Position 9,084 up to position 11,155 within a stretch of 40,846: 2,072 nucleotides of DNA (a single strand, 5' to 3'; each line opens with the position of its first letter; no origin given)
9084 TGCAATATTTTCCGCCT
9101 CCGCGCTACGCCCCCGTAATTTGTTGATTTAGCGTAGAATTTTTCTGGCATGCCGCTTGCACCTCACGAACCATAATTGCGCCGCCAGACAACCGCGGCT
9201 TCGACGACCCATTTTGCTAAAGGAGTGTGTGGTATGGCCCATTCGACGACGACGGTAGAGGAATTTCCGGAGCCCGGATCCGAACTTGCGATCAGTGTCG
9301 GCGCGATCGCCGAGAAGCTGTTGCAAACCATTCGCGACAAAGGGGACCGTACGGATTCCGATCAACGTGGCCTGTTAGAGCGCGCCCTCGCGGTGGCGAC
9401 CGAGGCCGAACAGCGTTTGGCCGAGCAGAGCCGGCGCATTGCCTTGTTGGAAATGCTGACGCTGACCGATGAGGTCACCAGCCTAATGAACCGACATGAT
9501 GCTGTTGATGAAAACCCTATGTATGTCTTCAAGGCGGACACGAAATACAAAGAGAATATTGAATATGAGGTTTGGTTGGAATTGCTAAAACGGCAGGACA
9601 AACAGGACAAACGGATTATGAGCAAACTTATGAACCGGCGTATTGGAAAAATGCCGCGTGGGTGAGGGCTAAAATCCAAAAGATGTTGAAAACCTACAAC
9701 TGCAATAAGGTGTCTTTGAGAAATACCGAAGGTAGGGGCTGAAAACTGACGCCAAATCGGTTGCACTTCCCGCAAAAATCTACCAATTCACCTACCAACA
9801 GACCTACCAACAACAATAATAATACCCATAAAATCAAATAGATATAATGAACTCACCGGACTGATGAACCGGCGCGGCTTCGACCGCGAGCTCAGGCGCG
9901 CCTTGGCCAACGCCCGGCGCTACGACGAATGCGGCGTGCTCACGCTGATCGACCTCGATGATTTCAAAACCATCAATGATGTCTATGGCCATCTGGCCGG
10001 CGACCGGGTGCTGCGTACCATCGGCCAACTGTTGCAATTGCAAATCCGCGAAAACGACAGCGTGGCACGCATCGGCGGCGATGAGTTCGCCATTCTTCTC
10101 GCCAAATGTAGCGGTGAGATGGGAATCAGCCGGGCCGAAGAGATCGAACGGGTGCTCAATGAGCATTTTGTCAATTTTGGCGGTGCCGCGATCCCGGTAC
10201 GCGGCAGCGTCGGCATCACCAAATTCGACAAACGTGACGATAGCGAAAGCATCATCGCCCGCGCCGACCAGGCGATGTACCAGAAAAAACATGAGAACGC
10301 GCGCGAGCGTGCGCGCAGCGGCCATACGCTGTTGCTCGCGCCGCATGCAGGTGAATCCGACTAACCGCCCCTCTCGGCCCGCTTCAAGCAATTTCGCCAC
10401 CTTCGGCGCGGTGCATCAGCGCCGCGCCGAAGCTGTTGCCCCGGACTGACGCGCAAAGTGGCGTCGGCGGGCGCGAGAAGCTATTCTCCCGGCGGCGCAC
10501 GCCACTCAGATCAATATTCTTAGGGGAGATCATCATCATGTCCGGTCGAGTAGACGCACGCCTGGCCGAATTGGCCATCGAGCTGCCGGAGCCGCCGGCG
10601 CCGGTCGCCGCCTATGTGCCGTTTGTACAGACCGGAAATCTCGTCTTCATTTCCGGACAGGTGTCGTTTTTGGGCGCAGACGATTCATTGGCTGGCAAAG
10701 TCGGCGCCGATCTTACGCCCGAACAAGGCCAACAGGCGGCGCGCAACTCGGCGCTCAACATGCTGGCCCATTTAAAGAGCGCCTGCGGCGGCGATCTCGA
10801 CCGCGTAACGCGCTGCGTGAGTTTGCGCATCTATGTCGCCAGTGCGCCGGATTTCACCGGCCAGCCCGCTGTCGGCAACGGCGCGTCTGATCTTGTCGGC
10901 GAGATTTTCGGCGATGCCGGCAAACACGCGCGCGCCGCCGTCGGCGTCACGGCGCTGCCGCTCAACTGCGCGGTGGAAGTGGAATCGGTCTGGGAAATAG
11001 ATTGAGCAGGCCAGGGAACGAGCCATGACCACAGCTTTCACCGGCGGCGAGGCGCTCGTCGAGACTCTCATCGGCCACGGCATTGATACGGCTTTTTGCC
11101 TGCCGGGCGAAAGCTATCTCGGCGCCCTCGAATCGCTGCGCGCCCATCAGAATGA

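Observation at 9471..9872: GGDEF diguanylate-cyclase gene split by an in-frame 378-nt low-GC insert flanked by diverged 24-nt direct repeats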

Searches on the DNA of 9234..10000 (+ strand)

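Call 5: search_rna_families(source=window, start=9300, end=10000, threshold=evalue, max_evalue=10, show_alignments=3)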
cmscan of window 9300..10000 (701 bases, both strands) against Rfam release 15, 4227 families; matches with E-value up to 10: 1.
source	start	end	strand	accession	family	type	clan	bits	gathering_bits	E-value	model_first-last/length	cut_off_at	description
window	9810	9863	+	RF01675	CrcZ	Gene; sRNA;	-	12.7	95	0.44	1-398/398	no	Pseudomonas sRNA CrcZ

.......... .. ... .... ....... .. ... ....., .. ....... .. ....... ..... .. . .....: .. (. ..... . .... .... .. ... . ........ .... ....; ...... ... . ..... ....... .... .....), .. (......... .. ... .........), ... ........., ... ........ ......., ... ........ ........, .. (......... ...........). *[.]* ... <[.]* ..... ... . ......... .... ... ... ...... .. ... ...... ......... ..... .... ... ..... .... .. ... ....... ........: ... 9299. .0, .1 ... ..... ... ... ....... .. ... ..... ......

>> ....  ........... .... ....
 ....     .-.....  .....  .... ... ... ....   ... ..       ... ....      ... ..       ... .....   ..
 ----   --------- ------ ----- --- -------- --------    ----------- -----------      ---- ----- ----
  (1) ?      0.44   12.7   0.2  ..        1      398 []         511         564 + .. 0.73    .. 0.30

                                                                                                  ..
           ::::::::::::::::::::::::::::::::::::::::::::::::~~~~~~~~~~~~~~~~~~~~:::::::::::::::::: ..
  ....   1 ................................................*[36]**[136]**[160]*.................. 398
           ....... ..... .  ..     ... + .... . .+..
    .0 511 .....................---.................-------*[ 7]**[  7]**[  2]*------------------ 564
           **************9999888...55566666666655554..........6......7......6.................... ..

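Call 11: search_dna_similar(query=window:9495-9848:+, collection=plasmids, mode=distant, max_evalue=0.01)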
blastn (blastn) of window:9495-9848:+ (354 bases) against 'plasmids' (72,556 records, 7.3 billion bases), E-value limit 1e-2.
Records with a match: 2; places in all: 2; records where one place covers at least 80% of the query: 0.
Best place of each record, by identity: 90-95% 2.
By first word of the organism name: Enterococcus 2.
By predicted mobility (MOB-suite, as given by PLSDB): conjugative 2.
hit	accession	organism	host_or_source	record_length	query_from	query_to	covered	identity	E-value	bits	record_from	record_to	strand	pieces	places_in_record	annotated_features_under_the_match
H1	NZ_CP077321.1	Enterococcus durans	-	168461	310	340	9%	93.5%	7e-3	48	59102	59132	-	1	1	DUF6609 family protein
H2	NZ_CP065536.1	Enterococcus durans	Dried milk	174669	310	340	9%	93.5%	7e-3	48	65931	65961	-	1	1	DUF6609 family protein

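Call 12: search_dna_similar(query=window:9495-9848:+, collection=phages, mode=distant, max_evalue=0.01)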
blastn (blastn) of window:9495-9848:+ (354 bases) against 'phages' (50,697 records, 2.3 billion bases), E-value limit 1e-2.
No match.

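Call 67: search_rna_families(sources=[L015, L013, L009], threshold=evalue, max_evalue=1, show_alignments=2)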
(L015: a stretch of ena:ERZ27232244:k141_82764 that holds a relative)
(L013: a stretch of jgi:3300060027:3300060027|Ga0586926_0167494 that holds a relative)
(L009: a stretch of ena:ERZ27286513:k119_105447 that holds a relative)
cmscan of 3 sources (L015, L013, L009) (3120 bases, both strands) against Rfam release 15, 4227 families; matches with E-value up to 1: 0.
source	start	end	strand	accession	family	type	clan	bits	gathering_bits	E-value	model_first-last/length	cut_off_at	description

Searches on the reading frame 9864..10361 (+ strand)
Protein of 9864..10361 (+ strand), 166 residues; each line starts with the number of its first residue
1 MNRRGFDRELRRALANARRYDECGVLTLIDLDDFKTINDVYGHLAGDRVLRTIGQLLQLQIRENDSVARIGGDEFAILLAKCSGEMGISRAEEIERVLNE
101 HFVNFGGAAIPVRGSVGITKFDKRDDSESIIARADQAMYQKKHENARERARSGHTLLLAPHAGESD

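Call 80: search_protein_families(library=pfam, proteins=[window:9864-10361:+], max_evalue=0.01)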
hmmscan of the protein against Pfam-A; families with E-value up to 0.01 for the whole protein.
window:9864-10361:+ (166 aa): 1 family
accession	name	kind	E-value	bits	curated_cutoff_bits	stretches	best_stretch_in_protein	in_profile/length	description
PF00990.26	GGDEF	-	7.6e-38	130.2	23.8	1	2-145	11-158/161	Diguanylate cyclase, GGDEF domain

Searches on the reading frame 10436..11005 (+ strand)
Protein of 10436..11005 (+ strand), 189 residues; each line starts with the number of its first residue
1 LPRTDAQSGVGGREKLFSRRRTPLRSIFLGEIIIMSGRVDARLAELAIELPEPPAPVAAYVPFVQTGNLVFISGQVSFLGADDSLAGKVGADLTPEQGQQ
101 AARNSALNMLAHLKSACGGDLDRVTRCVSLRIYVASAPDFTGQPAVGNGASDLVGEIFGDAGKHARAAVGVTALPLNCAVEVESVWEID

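Call 80: search_protein_families(library=pfam, proteins=[window:10436-11005:+], max_evalue=0.01)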
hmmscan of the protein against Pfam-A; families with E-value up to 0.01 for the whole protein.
window:10436-11005:+ (189 aa): 2 families
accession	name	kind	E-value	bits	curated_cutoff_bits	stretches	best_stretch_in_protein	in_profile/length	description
PF14588.11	YjgF_endoribonc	-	8.2e-21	74.8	35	1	41-180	2-140/148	YjgF/chorismate_mutase-like, putative endoribonuclease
PF01042.26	Ribonuc_L-PSP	-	1.4e-14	54.5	27.3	1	54-185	5-118/121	Endoribonuclease L-PSP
